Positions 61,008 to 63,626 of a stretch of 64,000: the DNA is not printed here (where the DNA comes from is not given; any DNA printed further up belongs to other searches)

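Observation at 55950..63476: Candidate new catabolic module: GRE + activase, altered Fe-S hydro-lyase, NRAMP-like permease, beta-hydroxyacid dehydrogenase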

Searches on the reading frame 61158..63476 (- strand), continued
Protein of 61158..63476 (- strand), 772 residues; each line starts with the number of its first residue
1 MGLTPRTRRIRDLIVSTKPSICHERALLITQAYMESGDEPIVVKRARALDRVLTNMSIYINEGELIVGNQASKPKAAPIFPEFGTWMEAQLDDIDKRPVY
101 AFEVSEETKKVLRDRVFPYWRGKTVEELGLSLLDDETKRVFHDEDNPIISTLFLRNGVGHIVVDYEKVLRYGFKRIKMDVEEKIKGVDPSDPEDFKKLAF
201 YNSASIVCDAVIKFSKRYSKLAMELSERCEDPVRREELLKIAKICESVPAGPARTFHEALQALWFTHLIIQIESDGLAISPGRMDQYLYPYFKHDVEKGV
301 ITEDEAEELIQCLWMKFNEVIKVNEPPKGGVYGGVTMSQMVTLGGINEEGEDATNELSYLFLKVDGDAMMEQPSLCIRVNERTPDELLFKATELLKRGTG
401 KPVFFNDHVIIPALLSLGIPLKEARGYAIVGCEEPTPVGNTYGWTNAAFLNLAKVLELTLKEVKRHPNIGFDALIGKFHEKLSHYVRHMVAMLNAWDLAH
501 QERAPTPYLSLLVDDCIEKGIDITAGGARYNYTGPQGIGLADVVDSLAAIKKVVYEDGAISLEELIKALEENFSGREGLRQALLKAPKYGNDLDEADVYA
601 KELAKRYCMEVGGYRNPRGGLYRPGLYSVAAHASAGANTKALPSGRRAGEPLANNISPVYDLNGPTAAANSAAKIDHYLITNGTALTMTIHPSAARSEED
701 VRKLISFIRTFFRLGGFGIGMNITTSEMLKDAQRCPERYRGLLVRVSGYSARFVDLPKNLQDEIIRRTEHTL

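Call 62: search_protein_families(library=ncbifam, proteins=[L003:4802-5971:+, L003:13485-14378:+, L003:11487-13367:-, L003:14382-15110:+, L085:3884-4522:-, L087:14353-15441:+, L087:13345-14304:+, L089:7229-8149:+, L089:9186-9659:+, L089:13761-14930:+], max_evalue=0.00001)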
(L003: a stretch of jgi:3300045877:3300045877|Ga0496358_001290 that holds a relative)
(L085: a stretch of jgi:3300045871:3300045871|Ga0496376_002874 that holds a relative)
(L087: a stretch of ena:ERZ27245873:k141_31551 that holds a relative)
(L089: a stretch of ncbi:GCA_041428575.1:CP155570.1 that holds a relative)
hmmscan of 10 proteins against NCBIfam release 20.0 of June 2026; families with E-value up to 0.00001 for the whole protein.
L003:4802-5971:+ (389 aa): 2 families
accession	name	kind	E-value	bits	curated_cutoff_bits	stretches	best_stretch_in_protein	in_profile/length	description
NF037995.1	TRAP_S1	subfamily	1.8e-23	83.2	50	1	87-341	19-267/271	TRAP transporter substrate-binding protein DctP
TIGR00787.1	dctP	subfamily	5.6e-14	52.2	175.05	1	86-306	17-232/257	DctP family TRAP transporter solute-binding subunit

L003:13485-14378:+ (297 aa): 14 families
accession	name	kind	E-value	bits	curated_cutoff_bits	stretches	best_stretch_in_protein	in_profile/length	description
NF008592.0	PRK11559.1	equivalog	4.6e-83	278.9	397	1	2-294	3-295/296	2-hydroxy-3-oxopropionate reductase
TIGR01505.1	tartro_sem_red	equivalog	2.2e-79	266.7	340.75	1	3-292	1-290/291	2-hydroxy-3-oxopropionate reductase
NF043037.1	ThreonDh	equivalog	1.8e-72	244.3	350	1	2-289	3-291/297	L-threonate dehydrogenase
TIGR01692.1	HIBADH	equivalog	2.2e-69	234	291.6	1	6-285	1-287/288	3-hydroxyisobutyrate dehydrogenase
NF011633.0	PRK15059.1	equivalog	1.8e-56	191.5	451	1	3-293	2-291/292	2-hydroxy-3-oxopropionate reductase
NF012005.0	PRK15461.1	equivalog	1.8e-50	171.8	348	1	1-285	1-286/298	sulfolactaldehyde 3-reductase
NF007161.0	PRK09599.1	subfamily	5.2e-23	81.7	271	1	3-208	2-213/302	NADP-dependent phosphogluconate dehydrogenase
TIGR00872.1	gnd_rel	equivalog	2.5e-21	76.2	297.2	1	1-209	1-208/299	phosphogluconate dehydrogenase (NAD(+)-dependent, decarboxylating)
NF006765.0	PRK09287.1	equivalog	6e-17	61.7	413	1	2-176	4-188/476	NADP-dependent phosphogluconate dehydrogenase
TIGR00873.1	gnd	equivalog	7.1e-16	58.1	426.7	1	4-178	2-186/467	decarboxylating NADP(+)-dependent phosphogluconate dehydrogenase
TIGR03026.1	NDP-sugDHase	subfamily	4e-08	32.4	189.8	0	49-207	68-244/413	nucleotide sugar dehydrogenase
NF006409.0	PRK08655.1-3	equivalog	9.5e-07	28.6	310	1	3-163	2-161/290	prephenate dehydrogenase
NF006411.0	PRK08655.1-5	equivalog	1e-06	27.9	464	1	8-140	10-137/443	prephenate dehydrogenase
TIGR00112.1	proC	equivalog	5.1e-06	26.3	196.75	1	4-156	1-153/263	pyrroline-5-carboxylate reductase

L003:11487-13367:- (626 aa): 2 families
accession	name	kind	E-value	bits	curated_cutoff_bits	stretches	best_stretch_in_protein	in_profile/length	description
NF007354.0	PRK09849.1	equivalog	1e-71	242.5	868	2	3-224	3-219/703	aldehyde ferredoxin oxidoreductase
NF040818.1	GAPOR_Arch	equivalog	1.4e-17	63.3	1300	1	12-135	5-125/654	glyceraldehyde-3-phosphate:ferredoxin oxidoreductase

L003:14382-15110:+ (242 aa): 48 families (the best 25 are shown)
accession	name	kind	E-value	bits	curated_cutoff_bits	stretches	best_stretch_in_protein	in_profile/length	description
TIGR01944.1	rnfB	subfamily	8.2e-13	48.3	68.7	1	5-63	110-164/190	RnfABCDGE type electron transport complex subunit B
NF058577.1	FdxA_fam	equivalog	2.9e-12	46.6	65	1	39-66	4-31/52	4Fe-4S ferredoxin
TIGR02179.1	PorD_KorD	subfamily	8.7e-10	38.6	60.05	1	2-62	19-75/78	2-oxoacid:acceptor oxidoreductase, delta subunit, pyruvate/2-ketoisovalerate family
NF040864.1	HgcB_ferredoxin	equivalog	9.3e-10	38.2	99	1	6-60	12-62/93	mercury methylation ferredoxin HgcB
NF003475.0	PRK05113.1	equivalog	1.1e-09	38.4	203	1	5-61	110-162/190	electron transport complex subunit RsxB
NF038196.1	ferrodoxin_EFR1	subfamily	1.5e-09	38.3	75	1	7-60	183-230/242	EFR1 family ferrodoxin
NF005415.0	PRK06991.1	equivalog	2.1e-09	37.4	281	1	4-60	81-133/284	electron transport complex subunit RsxB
TIGR01971.1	NuoI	subfamily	2.2e-09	36.9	113.05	1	7-62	41-101/121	NADH-quinone oxidoreductase, chain I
NF006221.0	PRK08348.1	subfamily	5e-09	36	124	1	6-62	42-95/136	NADH-plastoquinone oxidoreductase subunit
NF045490.1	FdxA_Protbact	equivalog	9.7e-09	35.4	135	0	4-32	34-62/104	ferredoxin FdxA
NF006183.0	PRK08318.1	equivalog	1.3e-08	34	335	1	4-63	338-399/422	NAD-dependent dihydropyrimidine dehydrogenase subunit PreA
NF004541.0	PRK05888.2-2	equivalog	1.5e-08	34.6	217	1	7-61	60-113/168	NADH-quinone oxidoreductase subunit NuoI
NF006446.0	PRK08764.1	equivalog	1.6e-08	34.5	220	1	4-60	83-134/139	Rnf electron transport complex subunit RnfB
NF038355.1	FDH3_beta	equivalog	2.2e-08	34.3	240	0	5-30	81-106/180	formate dehydrogenase FDH3 subunit beta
NF045874.1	Vhu_polyferre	exception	3.8e-08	32.5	600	1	3-62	123-177/381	F420-non-reducing hydrogenase associated-polyferredoxin VhuB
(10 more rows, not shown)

L085:3884-4522:- (212 aa): 0 families

L087:14353-15441:+ (362 aa): 2 families
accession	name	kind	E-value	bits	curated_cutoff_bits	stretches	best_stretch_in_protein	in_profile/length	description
TIGR00787.1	dctP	subfamily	7.2e-95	317.3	175.05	1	66-318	1-253/257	DctP family TRAP transporter solute-binding subunit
NF037995.1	TRAP_S1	subfamily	8.3e-81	271.3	50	1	65-330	1-266/271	TRAP transporter substrate-binding protein DctP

L087:13345-14304:+ (319 aa): 22 families
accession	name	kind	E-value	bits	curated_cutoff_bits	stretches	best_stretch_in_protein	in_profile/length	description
TIGR00692.1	tdh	equivalog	2.4e-43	148.5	458.35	2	87-305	114-327/340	L-threonine 3-dehydrogenase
NF003808.0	PRK05396.1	equivalog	1.3e-41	142.6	380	2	87-317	116-338/341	L-threonine 3-dehydrogenase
NF041097.1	keto_inos_dh_IolM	equivalog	1e-40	139.6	450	2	112-316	181-387/389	scyllo-inosose 3-dehydrogenase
TIGR03451.1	mycoS_dep_FDH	equivalog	9.9e-36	123.3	512.9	2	128-308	169-348/358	S-(hydroxymethyl)mycothiol dehydrogenase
TIGR03989.1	Rxyl_3153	subfamily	4.8e-33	114.9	440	2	91-314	140-366/370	NDMA-dependent alcohol dehydrogenase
NF007375.0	PRK09880.1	equivalog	5.4e-33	114.2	469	1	91-317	125-341/344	L-idonate 5-dehydrogenase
TIGR02818.1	adh_III_F_hyde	equivalog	1.3e-29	103.4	543.95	2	89-313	137-363/368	S-(hydroxymethyl)glutathione dehydrogenase/class III alcohol dehydrogenase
TIGR02824.1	quinone_pig3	subfamily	9.8e-29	100.4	296.8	1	9-318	10-324/325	putative NAD(P)H quinone oxidoreductase, PIG3 family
NF007642.0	PRK10309.1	equivalog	4.4e-25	88.6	550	2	88-309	113-336/347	galactitol-1-phosphate 5-dehydrogenase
NF007489.0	PRK10083.1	equivalog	4.5e-25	88.3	376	2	83-310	108-327/339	Zn-dependent oxidoreductase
NF006940.0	PRK09422.1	equivalog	3.1e-24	85.6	344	1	106-258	131-283/338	alcohol dehydrogenase AdhP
TIGR03366.1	HpnZ_proposed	hypoth_equivalog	3.3e-20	72.5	328.1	1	104-234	123-252/315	putative phosphonate catabolism associated alcohol dehydrogenase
TIGR03201.1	dearomat_had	equivalog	5.8e-20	71.7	338.65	1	119-308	150-338/349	6-hydroxycyclohex-1-ene-1-carbonyl-CoA dehydrogenase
TIGR01202.1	bchC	equivalog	4.7e-19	68.6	291.25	2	122-317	132-307/308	chlorophyll synthesis pathway protein BchC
NF010344.0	PRK13771.1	subfamily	1e-18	67.4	349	2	24-86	24-85/334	putative alcohol dehydrogenase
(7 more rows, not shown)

L089:7229-8149:+ (306 aa): 4 families
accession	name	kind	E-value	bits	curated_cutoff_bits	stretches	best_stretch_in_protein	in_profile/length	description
NF053538.1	DixhxACActTsKce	equivalog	2.6e-123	411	430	1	2-306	4-310/310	3,5-dioxohexanoate:acetyl-CoA acetone transferase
NF052387.1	Lys_ferment_KCE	equivalog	1.7e-76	257.2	382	2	141-298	113-267/267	3-keto-5-aminohexanoate cleavage enzyme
NF053568.1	3OXCoAcCUPNH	equivalog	2e-57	194.6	350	2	138-299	112-273/274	3-oxoadipate:acetyl-CoA acetyltransferase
NF052389.1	Lys_KAL_CLE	exception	1.8e-53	181.9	725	2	139-299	280-437/440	bifunctional 3-aminobutyryl-CoA ammonia lyase/3-keto-5-aminohexanoate cleavage enzyme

L089:9186-9659:+ (157 aa): 0 families

L089:13761-14930:+ (389 aa): 17 families
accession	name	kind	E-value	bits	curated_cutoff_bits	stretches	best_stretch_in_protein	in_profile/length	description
NF041833.1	Fe_ADH_ErcA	equivalog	2.6e-104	349.4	550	1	12-385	9-382/382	alcohol dehydrogenase-like regulatory protein ErcA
NF050025.1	SulfAcetaldRedSarD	equivalog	5.1e-102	341.6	700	1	5-383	2-383/385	sulfoacetaldehyde reductase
TIGR02638.1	lactal_redase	equivalog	5.3e-102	341.4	523.15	1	14-379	10-377/379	lactaldehyde reductase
NF053866.1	CholDhdGbsBBac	equivalog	4.6e-101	338.3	550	1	5-385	9-391/392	choline dehydrogenase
NF007911.0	PRK10624.1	equivalog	1.5e-92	310.5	537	1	15-384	12-381/382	lactaldehyde reductase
NF007363.0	PRK09860.1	equivalog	2.7e-84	283.5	581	1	10-384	8-382/383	L-threonine dehydrogenase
NF058672.1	4HyButDHCUPNE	equivalog_domain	5.6e-78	262.8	500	1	12-384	8-377/378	4-hydroxybutyrate dehydrogenase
NF010378.0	PRK13805.1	equivalog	8.4e-74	248.9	951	1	7-387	458-866/872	bifunctional acetaldehyde-CoA/alcohol dehydrogenase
NF011998.0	PRK15454.1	equivalog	5.3e-72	242.7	556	1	7-381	23-391/395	ethanolamine utilization ethanol dehydrogenase EutG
TIGR04266.1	NDMA_methanol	equivalog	2.4e-58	197.9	625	1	14-347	19-356/420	NDMA-dependent methanol dehydrogenase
TIGR03405.1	Phn_Fe-ADH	equivalog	4.6e-54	183.5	423.7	1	11-360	4-344/355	iron-containing alcohol dehydrogenase PsrA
NF011717.0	PRK15138.1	equivalog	3.3e-29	102.1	645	1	6-362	4-363/387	alcohol dehydrogenase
NF041822.1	daptide_DH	equivalog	7e-20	71.2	300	1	36-223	3-194/363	daptide-type RiPP biosynthesis dehydogenase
NF006941.0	PRK09423.1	subfamily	8.2e-17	61.1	336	1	8-115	5-109/367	glycerol dehydrogenase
NF053832.1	GlycoaldRedHalo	equivalog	2.6e-12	46.6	550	1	7-113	4-107/363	glycolaldehyde reductase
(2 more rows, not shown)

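Call 70: search_protein_families(library=pfam, proteins=[L077:46-1251:+, L077:1319-2293:-, L077:2298-3092:-, L077:3354-4286:-, L077:4450-5766:-, L077:5929-7218:-, L077:7242-7721:-, L077:7854-8288:+, L077:8257-9609:+, L077:9902-12367:+], max_evalue=0.001)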
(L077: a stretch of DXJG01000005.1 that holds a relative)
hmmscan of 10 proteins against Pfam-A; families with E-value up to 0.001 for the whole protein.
L077:46-1251:+ (401 aa): 4 families
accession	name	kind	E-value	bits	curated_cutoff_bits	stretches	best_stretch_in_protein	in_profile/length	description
PF00441.29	Acyl-CoA_dh_1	-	1.2e-30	107.1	22.4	1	235-393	1-150/150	Acyl-CoA dehydrogenase, C-terminal domain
PF02771.21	Acyl-CoA_dh_N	-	2.9e-28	98.9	22.9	1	6-120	1-113/113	Acyl-CoA dehydrogenase, N-terminal domain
PF02770.24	Acyl-CoA_dh_M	-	9.6e-20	71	33.3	1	125-223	2-97/97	Acyl-CoA dehydrogenase, middle domain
PF08028.16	Acyl-CoA_dh_2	-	7.5e-09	36.4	22.7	1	250-368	1-121/134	Acyl-CoA dehydrogenase, C-terminal domain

L077:1319-2293:- (324 aa): 2 families
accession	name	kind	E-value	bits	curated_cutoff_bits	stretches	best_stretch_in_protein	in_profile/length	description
PF01012.27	ETF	-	1.4e-43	149.2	26.7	1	20-181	18-179/181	Electron transfer flavoprotein domain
PF00766.25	ETF_alpha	-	4.6e-31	107.1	27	1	202-279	2-80/81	Electron transfer flavoprotein FAD-binding domain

L077:2298-3092:- (264 aa): 1 family
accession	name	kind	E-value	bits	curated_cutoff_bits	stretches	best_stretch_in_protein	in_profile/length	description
PF01012.27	ETF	-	1.1e-50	172.4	26.7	1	30-208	8-180/181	Electron transfer flavoprotein domain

L077:3354-4286:- (310 aa): 1 family
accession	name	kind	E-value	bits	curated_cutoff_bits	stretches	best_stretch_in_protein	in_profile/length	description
PF19799.5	DUF6282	-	3.5e-73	245.9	26.8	1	19-224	1-196/196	Family of unknown function (DUF6282)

L077:4450-5766:- (438 aa): 1 family
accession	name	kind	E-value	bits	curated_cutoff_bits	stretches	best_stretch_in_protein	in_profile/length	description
PF01566.24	Nramp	-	8.7e-27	94.5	29.8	1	40-410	5-355/357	Natural resistance-associated macrophage protein-like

L077:5929-7218:- (429 aa): 6 families
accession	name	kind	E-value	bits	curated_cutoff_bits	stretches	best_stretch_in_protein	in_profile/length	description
PF01134.28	GIDA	-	6.9e-28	98.2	22.1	2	6-191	1-181/391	Glucose inhibited division protein A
PF12831.13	FAD_oxidored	-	1.5e-16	61.2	27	1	6-151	1-146/416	FAD dependent oxidoreductase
PF07992.20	Pyr_redox_2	-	9.1e-09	35.6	26.1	0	6-43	2-39/291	Pyridine nucleotide-disulphide oxidoreductase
PF03486.20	HI0933_like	-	2.6e-08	34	50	1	103-326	116-218/244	HI0933-like protein Rossmann domain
PF00070.33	Pyr_redox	-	2.5e-05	25.1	22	0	7-40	2-35/82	Pyridine nucleotide-disulphide oxidoreductase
PF01266.30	DAO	-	3.4e-05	24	27.9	1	7-88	2-86/353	FAD dependent oxidoreductase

L077:7242-7721:- (159 aa): 0 families

L077:7854-8288:+ (144 aa): 1 family
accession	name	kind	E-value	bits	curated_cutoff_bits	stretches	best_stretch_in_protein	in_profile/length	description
PF21891.1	DUF6917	-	1.4e-41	141.6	27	1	17-141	2-126/127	Family of unknown function (DUF6917)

L077:8257-9609:+ (450 aa): 1 family
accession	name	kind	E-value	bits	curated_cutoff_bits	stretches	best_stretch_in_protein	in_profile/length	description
PF00291.31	PALP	-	5.4e-41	141.3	35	1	97-434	6-295/295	Pyridoxal-phosphate dependent enzyme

L077:9902-12367:+ (821 aa): 2 families
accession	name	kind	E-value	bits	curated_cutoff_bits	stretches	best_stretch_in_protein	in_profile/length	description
PF02901.20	PFL-like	-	2.3e-203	677.9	24.3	1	33-685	3-647/647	Pyruvate formate lyase-like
PF01228.26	Gly_radical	-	1.4e-26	93.6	22.2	1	702-801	2-106/106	Glycine radical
